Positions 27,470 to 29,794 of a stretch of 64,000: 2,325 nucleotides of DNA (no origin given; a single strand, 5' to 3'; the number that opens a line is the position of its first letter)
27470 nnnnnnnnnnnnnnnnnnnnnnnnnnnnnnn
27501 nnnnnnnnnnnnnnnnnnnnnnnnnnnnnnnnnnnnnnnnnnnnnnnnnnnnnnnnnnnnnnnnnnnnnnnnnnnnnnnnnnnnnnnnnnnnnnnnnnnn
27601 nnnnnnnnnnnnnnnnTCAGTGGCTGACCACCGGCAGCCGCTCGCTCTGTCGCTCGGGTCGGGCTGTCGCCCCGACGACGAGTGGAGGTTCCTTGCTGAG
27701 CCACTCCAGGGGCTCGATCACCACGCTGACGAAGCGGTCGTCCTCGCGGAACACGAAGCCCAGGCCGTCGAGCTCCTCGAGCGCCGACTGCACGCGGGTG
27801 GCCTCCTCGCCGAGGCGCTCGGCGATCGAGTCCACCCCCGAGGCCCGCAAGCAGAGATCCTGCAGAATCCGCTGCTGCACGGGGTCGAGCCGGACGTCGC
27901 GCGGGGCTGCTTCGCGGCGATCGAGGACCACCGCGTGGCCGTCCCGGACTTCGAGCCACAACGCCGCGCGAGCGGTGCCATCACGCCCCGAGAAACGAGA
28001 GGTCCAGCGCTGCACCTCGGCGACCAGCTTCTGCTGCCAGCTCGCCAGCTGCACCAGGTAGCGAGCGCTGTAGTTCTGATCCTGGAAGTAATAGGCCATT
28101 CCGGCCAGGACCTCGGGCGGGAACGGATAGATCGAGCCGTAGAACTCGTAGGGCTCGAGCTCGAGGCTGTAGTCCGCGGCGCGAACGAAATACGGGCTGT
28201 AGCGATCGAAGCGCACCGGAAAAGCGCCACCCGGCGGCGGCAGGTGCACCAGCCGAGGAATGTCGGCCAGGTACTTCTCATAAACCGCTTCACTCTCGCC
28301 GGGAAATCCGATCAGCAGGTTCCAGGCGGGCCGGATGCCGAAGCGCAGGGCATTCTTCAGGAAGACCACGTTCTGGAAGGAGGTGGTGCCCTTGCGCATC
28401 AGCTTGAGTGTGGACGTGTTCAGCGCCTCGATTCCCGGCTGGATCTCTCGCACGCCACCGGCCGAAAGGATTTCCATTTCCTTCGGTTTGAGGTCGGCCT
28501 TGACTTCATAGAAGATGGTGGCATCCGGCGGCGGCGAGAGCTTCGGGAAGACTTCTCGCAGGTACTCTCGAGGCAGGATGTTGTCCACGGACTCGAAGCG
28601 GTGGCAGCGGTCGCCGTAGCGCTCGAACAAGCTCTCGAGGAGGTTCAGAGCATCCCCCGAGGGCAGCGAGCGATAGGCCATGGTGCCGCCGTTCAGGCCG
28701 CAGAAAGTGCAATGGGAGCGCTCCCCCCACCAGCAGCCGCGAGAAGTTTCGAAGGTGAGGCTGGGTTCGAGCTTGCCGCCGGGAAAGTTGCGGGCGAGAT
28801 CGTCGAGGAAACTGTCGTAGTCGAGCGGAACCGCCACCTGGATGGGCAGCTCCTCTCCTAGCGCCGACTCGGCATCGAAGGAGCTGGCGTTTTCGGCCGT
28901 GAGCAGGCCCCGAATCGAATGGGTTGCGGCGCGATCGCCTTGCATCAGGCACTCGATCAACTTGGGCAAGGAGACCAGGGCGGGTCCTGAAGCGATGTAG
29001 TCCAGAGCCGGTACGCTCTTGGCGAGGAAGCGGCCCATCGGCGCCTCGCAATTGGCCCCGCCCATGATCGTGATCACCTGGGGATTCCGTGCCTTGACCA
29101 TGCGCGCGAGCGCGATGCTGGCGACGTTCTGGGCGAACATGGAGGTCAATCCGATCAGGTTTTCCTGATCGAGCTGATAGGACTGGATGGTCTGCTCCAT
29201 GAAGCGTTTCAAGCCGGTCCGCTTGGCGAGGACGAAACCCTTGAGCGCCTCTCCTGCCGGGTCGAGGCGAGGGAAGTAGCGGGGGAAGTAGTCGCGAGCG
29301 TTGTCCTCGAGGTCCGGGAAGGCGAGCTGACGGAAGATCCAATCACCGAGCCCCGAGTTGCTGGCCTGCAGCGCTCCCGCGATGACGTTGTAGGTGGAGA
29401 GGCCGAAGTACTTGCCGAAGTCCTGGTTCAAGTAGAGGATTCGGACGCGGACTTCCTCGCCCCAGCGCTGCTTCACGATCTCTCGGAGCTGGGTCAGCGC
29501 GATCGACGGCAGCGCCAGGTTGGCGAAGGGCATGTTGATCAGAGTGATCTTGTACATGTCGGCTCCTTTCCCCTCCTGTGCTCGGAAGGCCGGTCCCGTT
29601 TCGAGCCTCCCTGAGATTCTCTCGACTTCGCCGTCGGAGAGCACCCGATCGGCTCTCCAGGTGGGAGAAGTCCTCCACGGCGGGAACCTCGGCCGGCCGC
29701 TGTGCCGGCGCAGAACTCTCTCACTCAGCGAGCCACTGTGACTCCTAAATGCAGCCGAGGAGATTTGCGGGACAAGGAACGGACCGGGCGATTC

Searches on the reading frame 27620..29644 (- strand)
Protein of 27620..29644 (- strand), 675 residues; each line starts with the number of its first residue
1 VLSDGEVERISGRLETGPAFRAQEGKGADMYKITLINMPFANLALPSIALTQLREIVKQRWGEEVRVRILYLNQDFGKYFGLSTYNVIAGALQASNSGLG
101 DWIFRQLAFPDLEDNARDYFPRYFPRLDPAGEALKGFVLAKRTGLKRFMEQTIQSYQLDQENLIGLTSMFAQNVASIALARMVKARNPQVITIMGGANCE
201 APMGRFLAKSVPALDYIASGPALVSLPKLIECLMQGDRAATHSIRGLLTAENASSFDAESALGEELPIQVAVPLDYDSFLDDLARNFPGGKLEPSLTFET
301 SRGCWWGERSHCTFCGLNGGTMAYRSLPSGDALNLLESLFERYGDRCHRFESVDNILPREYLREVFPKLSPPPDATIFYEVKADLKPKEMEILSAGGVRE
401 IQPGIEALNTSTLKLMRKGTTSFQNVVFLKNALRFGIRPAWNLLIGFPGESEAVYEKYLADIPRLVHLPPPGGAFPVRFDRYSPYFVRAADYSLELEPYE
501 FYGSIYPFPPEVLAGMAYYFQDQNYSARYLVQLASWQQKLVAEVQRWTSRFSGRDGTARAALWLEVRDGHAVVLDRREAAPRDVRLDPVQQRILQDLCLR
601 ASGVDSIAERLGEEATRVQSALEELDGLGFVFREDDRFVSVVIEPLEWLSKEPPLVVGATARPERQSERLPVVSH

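Call 31: search_protein_families(library=pfam, proteins=[window:27620-29644:-], max_evalue=0.001)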
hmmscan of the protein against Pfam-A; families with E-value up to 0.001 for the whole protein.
window:27620-29644:- (675 aa): 1 family
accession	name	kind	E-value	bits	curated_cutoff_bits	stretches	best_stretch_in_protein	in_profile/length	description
PF04055.27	Radical_SAM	-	7.8e-12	46.1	29.5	1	299-457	2-161/166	Radical SAM superfamily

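Call 79: search_protein_families(library=ncbifam, proteins=[window:27620-29644:-], max_evalue=0.001)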
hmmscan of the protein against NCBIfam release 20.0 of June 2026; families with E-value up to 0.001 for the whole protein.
window:27620-29644:- (675 aa): 7 families
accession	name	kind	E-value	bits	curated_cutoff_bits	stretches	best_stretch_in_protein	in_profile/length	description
TIGR03975.1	rSAM_ocin_1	subfamily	2.5e-155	518.4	281.85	1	33-642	1-605/606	RiPP maturation radical SAM C-methyltransferase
TIGR04367.1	HpnR_B12_rSAM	equivalog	1.8e-10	40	650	1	160-468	60-358/490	hopanoid C-3 methylase HpnR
TIGR03471.1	HpnJ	equivalog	6.6e-08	31.8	577.6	1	171-457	79-357/472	hopanoid biosynthesis associated radical SAM protein HpnJ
TIGR04013.1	B12_SAM_MJ_1487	hypoth_equivalog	9.8e-07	27.9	251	0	146-327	28-182/382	TIGR04013 family B12-binding domain/radical SAM domain-containing protein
TIGR04014.1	B12_SAM_MJ_0865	equivalog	3e-06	26.3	360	1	403-457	274-328/434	methyl-coenzyme M reductase glutamine C-methyltransferase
TIGR04072.2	rSAM_ladder_B12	equivalog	0.00044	19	360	0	298-466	183-350/443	lipid biosynthesis B12-binding/radical SAM protein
TIGR04479.1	bcpD_PhpK_rSAM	subfamily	0.00048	18.6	600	0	387-454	331-398/504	PhpK family radical SAM P-methyltransferase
